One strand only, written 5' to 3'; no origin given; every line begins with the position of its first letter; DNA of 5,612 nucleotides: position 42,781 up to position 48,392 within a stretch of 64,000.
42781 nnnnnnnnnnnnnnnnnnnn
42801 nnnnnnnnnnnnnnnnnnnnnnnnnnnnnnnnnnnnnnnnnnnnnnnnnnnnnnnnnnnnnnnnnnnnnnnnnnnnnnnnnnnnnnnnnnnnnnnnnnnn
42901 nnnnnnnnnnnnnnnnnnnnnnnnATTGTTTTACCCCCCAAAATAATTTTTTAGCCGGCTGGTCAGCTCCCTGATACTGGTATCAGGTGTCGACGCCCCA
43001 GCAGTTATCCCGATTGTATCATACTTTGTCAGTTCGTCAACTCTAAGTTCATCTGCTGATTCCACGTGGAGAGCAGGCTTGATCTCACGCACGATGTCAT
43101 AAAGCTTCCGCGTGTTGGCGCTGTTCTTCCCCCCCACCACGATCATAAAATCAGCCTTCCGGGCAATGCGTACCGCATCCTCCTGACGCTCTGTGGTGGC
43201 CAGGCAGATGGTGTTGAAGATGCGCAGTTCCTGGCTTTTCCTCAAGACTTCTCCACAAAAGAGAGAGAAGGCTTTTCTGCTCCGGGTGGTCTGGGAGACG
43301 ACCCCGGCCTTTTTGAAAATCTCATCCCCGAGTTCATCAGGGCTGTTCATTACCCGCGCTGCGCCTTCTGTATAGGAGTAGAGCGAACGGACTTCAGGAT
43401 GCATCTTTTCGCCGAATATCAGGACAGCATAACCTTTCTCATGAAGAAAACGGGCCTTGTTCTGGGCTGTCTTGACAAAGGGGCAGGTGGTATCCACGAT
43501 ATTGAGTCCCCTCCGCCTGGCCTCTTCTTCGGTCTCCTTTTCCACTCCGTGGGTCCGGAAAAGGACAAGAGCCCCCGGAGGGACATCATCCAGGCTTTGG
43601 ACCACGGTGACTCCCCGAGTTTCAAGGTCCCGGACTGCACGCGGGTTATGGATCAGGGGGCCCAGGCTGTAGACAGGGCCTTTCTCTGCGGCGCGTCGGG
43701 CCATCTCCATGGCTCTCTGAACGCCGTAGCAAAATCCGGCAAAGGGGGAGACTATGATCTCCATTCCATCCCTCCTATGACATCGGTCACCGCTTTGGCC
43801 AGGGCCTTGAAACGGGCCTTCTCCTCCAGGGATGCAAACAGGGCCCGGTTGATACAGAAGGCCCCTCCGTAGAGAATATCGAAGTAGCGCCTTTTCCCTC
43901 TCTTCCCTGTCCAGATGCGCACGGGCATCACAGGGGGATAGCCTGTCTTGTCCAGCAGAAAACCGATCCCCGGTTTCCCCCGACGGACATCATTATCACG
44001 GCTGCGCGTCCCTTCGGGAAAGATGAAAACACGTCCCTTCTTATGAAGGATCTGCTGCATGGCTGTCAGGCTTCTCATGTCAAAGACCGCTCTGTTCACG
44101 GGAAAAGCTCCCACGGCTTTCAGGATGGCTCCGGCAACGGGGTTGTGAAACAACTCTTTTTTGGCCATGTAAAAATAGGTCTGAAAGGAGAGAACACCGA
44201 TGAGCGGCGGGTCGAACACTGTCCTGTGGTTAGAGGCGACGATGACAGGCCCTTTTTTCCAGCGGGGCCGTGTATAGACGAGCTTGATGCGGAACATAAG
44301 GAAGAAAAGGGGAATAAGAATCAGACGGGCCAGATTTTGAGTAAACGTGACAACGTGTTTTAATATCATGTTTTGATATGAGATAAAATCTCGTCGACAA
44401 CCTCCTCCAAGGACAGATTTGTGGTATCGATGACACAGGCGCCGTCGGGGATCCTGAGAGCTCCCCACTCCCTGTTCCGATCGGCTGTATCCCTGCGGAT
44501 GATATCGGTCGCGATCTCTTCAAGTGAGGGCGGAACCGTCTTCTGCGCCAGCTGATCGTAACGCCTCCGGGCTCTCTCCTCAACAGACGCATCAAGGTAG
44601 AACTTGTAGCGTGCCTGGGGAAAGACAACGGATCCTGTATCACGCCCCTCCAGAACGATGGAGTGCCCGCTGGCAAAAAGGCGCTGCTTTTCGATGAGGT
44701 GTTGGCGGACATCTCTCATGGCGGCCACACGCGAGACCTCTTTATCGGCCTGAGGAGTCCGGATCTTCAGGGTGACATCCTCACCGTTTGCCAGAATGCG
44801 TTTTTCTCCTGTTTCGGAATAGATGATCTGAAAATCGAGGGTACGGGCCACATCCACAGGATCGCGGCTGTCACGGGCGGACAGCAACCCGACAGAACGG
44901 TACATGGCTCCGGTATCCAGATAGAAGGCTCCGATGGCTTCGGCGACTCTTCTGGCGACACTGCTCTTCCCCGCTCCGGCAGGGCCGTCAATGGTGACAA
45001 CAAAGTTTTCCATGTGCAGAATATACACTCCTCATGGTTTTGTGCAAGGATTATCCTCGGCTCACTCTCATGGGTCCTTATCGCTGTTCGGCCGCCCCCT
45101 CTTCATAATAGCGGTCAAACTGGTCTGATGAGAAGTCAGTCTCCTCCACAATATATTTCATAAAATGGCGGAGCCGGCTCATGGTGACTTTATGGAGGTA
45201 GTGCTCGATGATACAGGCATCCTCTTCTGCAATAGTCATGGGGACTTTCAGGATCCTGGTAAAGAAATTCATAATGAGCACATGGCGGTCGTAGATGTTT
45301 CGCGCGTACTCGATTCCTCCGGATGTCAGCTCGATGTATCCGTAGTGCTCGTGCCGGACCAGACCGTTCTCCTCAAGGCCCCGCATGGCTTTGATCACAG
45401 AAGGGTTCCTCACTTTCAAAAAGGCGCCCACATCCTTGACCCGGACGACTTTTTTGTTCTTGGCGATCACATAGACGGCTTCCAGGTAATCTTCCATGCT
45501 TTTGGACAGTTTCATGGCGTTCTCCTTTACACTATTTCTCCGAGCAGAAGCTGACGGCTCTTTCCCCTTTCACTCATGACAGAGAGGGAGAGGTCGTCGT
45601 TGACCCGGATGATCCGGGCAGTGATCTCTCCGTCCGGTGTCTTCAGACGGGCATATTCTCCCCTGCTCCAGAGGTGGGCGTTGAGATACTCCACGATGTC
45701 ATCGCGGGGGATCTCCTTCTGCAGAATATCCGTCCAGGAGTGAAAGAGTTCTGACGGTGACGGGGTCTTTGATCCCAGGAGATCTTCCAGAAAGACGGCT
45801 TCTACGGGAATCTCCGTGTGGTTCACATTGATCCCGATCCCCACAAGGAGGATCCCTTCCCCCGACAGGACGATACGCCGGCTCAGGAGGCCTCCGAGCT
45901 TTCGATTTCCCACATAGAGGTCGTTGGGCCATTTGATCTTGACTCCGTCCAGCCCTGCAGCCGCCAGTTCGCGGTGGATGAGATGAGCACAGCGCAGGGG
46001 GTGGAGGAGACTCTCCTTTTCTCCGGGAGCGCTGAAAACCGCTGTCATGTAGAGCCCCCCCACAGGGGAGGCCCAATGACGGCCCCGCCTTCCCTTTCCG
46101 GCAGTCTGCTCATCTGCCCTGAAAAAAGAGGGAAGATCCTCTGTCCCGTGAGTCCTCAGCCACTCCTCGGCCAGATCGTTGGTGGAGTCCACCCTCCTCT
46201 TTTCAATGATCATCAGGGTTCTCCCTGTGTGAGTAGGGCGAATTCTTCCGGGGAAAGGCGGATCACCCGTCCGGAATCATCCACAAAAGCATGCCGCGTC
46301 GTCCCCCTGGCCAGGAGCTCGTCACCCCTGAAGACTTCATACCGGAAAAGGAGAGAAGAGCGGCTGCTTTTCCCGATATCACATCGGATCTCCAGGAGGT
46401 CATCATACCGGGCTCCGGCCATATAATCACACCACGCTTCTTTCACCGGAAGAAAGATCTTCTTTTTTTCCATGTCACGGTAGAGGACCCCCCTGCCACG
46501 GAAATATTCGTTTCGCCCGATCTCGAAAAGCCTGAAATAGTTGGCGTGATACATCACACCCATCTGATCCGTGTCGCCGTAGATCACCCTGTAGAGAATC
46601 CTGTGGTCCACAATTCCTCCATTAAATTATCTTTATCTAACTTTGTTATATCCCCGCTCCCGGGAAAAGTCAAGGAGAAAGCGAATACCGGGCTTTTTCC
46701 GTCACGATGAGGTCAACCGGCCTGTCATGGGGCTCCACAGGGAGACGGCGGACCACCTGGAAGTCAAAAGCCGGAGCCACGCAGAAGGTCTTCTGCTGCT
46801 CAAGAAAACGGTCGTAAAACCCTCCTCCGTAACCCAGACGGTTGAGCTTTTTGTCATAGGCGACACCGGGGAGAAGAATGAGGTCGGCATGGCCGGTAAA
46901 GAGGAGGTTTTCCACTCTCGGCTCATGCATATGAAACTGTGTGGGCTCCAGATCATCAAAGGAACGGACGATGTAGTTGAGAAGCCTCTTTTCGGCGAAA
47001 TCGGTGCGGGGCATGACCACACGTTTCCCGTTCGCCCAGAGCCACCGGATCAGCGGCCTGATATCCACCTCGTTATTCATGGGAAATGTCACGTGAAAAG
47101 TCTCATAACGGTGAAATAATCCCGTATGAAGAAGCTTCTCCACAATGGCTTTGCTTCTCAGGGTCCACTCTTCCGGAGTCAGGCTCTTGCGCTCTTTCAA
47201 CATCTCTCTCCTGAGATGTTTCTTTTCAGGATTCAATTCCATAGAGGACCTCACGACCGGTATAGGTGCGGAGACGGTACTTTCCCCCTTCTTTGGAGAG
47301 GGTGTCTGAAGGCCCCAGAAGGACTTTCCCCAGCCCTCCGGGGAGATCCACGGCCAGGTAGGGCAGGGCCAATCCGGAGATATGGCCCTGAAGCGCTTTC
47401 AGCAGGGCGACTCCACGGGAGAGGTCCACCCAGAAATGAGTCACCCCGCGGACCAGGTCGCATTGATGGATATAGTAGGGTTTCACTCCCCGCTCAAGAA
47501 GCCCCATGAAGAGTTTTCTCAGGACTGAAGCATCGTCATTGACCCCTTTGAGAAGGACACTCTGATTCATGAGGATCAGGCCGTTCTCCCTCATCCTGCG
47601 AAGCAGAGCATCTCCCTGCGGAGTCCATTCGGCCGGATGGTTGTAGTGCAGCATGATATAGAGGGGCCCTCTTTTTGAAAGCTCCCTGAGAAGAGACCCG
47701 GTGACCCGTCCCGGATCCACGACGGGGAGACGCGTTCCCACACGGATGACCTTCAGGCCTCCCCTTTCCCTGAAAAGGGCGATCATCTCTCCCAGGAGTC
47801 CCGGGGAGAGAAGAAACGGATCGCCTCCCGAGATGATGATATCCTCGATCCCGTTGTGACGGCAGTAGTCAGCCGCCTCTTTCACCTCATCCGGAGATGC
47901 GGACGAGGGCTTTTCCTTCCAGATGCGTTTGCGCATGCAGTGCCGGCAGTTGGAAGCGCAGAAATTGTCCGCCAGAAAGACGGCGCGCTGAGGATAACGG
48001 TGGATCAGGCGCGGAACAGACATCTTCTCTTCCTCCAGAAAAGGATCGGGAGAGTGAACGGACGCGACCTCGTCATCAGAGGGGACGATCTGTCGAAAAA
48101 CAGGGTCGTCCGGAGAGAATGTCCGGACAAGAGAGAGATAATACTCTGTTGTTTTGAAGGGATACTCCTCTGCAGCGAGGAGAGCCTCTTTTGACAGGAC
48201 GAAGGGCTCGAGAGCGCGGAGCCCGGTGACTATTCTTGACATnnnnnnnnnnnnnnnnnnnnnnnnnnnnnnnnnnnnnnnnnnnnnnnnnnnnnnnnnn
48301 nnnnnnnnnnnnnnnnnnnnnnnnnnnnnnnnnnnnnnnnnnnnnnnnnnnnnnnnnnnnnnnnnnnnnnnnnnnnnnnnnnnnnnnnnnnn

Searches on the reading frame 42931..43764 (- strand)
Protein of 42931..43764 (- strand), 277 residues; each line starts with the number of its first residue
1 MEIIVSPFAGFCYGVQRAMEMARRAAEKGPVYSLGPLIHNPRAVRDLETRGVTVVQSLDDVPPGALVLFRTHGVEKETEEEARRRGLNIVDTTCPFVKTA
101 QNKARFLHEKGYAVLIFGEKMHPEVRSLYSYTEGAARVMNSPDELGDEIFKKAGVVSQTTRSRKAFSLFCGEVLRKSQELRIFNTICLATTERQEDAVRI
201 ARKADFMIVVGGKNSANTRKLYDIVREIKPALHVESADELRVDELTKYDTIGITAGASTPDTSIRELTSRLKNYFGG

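Call 68: search_protein_families(library=pfam, proteins=[window:42931-43764:-], max_evalue=0.0001)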
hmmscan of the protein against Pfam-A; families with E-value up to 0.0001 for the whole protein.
window:42931-43764:- (277 aa): 1 family
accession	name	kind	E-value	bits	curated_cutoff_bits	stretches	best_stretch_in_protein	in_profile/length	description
PF02401.23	LYTB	-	4.8e-85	285.5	24.5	1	4-271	2-266/267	LytB protein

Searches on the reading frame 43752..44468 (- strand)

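Call 68: search_protein_families(library=pfam, proteins=[window:43752-44468:-], max_evalue=0.0001)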
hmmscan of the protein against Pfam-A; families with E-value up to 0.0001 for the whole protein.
window:43752-44468:- (238 aa): 1 family
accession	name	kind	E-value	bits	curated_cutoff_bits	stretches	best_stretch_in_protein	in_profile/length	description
PF01553.26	Acyltransferase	-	1.5e-23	83.5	23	1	71-186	12-132/132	Acyltransferase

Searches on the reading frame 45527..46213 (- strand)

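Call 68: search_protein_families(library=pfam, proteins=[window:45527-46213:-], max_evalue=0.0001)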
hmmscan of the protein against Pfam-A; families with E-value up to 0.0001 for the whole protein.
window:45527-46213:- (228 aa): 1 family
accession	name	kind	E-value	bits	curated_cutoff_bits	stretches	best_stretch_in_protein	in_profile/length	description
PF03099.24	BPL_LplA_LipB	-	1.5e-16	60.9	21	1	6-131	3-133/133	Biotin/lipoate A/B protein ligase family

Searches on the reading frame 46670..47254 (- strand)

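Call 68: search_protein_families(library=pfam, proteins=[window:46670-47254:-], max_evalue=0.0001)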
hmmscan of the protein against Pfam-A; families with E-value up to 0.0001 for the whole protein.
window:46670-47254:- (194 aa): 1 family
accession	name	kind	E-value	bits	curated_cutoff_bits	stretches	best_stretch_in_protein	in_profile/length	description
PF01812.26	5-FTHF_cyc-lig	-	6.1e-39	134.3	27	1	11-186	1-186/186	5-formyltetrahydrofolate cyclo-ligase family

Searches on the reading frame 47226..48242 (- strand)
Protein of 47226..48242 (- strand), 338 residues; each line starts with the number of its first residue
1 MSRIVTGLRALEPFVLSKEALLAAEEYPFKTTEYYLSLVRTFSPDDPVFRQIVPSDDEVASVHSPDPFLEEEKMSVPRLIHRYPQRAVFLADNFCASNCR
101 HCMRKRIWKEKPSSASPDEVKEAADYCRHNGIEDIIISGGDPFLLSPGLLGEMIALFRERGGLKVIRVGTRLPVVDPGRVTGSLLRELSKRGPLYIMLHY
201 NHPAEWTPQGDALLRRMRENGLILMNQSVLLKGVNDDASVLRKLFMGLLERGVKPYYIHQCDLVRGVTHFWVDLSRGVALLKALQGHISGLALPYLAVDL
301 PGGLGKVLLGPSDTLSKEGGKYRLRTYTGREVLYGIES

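Call 68: search_protein_families(library=pfam, proteins=[window:47226-48242:-], max_evalue=0.0001)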
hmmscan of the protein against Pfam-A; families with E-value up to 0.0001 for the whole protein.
window:47226-48242:- (338 aa): 3 families
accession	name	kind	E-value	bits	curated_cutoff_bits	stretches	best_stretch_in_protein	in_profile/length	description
PF04055.27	Radical_SAM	-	1.8e-12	48.2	29.5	1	93-205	5-114/166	Radical SAM superfamily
PF13353.11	Fer4_12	-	5.8e-08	33.6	22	1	94-164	14-84/137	4Fe-4S single cluster domain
PF12544.13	LAM_C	-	3.3e-07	30.9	26.7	1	282-329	2-49/127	Lysine-2,3-aminomutase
